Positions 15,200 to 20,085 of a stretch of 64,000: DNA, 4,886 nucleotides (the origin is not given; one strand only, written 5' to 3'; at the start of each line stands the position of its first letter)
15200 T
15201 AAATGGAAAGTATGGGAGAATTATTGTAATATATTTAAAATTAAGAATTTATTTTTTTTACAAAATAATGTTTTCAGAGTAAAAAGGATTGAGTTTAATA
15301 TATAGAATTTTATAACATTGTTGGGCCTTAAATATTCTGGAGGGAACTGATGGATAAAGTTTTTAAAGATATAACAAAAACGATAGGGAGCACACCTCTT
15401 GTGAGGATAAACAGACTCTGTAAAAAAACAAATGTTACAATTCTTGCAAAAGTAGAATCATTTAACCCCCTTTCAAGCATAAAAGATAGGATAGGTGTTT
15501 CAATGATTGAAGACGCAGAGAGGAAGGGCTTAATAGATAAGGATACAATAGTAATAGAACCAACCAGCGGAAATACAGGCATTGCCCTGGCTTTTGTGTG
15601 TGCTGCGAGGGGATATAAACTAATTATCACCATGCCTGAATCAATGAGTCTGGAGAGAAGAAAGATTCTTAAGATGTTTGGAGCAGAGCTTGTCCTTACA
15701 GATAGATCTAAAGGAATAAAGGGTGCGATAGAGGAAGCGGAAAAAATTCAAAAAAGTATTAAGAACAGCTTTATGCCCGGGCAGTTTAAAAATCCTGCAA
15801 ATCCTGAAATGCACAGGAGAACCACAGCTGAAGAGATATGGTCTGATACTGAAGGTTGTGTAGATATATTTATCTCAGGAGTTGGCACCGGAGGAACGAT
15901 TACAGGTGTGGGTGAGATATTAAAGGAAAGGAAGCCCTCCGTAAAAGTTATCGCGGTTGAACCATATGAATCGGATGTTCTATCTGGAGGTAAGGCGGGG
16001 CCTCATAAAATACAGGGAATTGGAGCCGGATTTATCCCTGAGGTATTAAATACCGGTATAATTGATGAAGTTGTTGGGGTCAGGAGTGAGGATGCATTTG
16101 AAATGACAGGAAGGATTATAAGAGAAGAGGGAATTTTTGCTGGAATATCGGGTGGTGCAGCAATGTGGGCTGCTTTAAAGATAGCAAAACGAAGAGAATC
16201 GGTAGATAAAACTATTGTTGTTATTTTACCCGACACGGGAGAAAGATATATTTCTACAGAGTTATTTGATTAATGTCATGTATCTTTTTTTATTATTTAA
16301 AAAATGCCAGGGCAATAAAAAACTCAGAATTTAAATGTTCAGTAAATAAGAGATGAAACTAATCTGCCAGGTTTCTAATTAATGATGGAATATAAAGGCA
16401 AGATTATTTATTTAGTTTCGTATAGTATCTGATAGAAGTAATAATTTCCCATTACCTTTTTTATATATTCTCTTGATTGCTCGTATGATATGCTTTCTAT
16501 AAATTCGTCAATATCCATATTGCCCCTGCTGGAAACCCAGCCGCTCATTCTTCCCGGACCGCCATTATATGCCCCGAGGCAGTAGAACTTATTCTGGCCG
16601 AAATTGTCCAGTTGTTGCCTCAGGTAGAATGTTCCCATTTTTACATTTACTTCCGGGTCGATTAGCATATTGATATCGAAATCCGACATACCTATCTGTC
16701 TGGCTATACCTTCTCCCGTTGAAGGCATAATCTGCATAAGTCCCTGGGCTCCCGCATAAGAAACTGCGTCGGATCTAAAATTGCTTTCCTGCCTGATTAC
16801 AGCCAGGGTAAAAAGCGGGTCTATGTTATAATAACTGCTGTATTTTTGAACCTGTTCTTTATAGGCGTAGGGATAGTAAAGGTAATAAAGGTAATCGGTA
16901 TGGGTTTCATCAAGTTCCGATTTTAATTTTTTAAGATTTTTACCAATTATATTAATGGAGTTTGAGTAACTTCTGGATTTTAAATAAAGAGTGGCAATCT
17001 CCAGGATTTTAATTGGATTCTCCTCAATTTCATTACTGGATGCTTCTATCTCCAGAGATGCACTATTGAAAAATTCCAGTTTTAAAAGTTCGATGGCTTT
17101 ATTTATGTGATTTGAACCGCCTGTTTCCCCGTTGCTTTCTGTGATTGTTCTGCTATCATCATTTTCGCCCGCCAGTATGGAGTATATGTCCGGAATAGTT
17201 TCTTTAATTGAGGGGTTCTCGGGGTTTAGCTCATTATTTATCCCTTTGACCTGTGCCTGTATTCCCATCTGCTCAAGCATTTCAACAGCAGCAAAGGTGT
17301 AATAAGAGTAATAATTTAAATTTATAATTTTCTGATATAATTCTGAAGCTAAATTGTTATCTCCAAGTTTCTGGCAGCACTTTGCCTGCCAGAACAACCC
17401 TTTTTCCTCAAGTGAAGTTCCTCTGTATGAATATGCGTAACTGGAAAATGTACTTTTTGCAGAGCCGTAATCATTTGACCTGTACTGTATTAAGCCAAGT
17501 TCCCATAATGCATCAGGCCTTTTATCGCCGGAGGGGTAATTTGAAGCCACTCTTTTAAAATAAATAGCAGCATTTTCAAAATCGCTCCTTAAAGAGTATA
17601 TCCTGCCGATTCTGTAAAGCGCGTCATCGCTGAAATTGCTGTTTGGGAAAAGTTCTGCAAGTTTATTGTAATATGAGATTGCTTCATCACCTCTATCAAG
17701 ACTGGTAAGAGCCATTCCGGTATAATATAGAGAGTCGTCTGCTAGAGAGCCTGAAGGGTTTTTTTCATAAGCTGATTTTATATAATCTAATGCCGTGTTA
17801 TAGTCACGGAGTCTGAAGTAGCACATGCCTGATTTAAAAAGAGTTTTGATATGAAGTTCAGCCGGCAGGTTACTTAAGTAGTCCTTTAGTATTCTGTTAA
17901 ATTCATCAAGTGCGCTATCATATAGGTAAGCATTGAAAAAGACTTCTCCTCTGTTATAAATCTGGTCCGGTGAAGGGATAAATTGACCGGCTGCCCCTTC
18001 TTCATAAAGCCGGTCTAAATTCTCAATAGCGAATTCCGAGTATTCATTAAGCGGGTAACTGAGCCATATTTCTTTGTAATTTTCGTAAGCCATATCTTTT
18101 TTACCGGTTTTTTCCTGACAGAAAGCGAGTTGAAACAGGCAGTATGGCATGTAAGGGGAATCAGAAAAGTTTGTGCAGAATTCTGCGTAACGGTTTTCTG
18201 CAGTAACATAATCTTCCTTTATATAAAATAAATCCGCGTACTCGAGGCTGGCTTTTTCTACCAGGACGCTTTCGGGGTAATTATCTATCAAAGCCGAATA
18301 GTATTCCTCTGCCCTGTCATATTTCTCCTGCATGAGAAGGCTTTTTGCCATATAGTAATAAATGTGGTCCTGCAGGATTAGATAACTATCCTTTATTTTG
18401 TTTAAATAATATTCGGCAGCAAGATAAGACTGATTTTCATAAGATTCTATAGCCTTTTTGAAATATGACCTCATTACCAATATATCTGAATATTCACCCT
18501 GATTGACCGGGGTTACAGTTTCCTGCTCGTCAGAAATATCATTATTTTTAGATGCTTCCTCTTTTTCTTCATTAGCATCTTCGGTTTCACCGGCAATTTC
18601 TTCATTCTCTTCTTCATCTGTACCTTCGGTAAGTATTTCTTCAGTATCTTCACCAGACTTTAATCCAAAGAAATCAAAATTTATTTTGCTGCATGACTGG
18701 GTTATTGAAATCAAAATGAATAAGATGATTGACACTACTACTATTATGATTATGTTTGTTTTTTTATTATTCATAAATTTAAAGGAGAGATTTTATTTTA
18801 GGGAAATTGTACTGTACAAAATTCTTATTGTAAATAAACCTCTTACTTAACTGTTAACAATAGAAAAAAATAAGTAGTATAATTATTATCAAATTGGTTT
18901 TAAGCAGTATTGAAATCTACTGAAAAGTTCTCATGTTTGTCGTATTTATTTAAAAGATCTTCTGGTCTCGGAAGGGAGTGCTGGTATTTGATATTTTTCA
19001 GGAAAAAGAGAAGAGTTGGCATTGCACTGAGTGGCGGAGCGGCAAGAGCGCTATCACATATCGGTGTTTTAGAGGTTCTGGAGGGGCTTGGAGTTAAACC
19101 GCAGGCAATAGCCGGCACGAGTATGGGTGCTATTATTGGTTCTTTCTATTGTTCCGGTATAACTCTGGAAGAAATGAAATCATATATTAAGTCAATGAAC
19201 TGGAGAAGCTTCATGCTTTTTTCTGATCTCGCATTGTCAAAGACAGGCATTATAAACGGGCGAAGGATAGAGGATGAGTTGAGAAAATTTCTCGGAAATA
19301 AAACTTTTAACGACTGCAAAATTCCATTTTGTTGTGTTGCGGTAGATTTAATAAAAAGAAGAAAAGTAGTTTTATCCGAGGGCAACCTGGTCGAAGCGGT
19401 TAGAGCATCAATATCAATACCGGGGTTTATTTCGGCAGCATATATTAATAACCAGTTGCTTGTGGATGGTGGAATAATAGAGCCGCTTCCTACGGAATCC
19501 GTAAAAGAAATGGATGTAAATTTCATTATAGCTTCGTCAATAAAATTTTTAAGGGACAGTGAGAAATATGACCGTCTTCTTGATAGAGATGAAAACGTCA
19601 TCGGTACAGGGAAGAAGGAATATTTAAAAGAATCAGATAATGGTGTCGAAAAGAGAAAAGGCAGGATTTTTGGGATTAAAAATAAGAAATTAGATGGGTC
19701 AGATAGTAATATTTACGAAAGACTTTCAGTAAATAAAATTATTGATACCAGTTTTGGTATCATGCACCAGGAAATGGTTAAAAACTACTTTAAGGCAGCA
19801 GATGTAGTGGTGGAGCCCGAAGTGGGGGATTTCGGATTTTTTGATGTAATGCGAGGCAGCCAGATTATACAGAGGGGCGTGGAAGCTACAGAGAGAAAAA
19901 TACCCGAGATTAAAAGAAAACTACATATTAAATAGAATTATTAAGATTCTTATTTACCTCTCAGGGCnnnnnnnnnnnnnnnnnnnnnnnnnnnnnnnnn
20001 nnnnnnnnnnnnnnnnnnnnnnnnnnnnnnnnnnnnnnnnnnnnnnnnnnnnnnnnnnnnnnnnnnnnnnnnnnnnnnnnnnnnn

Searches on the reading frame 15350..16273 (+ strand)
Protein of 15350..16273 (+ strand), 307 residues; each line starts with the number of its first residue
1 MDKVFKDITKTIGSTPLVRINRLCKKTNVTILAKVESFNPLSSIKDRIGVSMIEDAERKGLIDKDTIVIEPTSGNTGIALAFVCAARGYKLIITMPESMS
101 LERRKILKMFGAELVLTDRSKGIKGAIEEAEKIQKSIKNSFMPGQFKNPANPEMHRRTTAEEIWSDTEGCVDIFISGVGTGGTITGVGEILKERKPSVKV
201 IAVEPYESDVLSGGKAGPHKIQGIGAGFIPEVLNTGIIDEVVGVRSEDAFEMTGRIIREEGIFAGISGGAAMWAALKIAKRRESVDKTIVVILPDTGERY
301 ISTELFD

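Call 47: search_protein_families(library=pfam, proteins=[window:15350-16273:+], max_evalue=0.0001)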
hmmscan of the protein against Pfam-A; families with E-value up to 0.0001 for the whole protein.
window:15350-16273:+ (307 aa): 1 family
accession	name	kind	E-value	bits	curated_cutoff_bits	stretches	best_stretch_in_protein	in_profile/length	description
PF00291.31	PALP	-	7e-76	255.8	35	1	8-295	1-295/295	Pyridoxal-phosphate dependent enzyme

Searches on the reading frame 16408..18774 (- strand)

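Call 76: search_protein_families(library=ncbifam, proteins=[window:16408-18774:-], max_evalue=0.00001)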
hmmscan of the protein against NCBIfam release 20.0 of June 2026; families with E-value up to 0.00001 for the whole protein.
window:16408-18774:- (788 aa): 10 families
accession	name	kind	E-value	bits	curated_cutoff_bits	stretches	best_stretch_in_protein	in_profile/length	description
NF047373.1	BB0259_flg_lyt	exception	5.2e-57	194.1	234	1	471-788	413-695/705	flagellar assembly lytic transglycosylase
TIGR02795.1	tol_pal_ybgF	equivalog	2.6e-37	128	90.1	3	138-247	4-113/119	tol-pal system protein YbgF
NF008631.0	PRK11619.1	equivalog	7.4e-33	113.8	536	1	634-785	475-628/644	murein transglycosylase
TIGR03302.1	OM_YfiO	subfamily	1.2e-22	80.6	81.4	2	138-258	35-163/239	outer membrane protein assembly factor BamD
NF008068.0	PRK10803.1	equivalog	5.6e-14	52.7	383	1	345-454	141-251/263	cell division protein CpoB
NF008670.0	PRK11671.1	equivalog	3.4e-12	46.2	375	1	638-743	192-306/359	membrane-bound lytic murein transglycosylase MltC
NF040959.1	MamA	equivalog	2e-08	33.9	200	1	305-410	101-200/204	magnetosome protein MamA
TIGR02917.1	PEP_TPR_lipo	equivalog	5.9e-08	31.1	312.2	1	267-436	259-413/899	XrtA/PEP-CTERM system TPR-repeat protein PrsT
NF012014.0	PRK15470.1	equivalog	1.1e-06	28.5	233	1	643-719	44-122/203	membrane-bound lytic murein transglycosylase EmtA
TIGR02521.1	type_IV_pilW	equivalog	6.7e-06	25.8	154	0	363-482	116-228/234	type IV pilus biogenesis/stability protein PilW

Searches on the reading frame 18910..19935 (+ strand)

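Call 47: search_protein_families(library=pfam, proteins=[window:18910-19935:+], max_evalue=0.0001)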
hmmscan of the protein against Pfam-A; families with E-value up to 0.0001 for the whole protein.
window:18910-19935:+ (341 aa): 1 family
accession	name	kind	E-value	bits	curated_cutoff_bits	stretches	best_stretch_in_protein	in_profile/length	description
PF01734.28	Patatin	-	1.9e-33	116.7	27.7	1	38-197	1-189/191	Patatin-like phospholipase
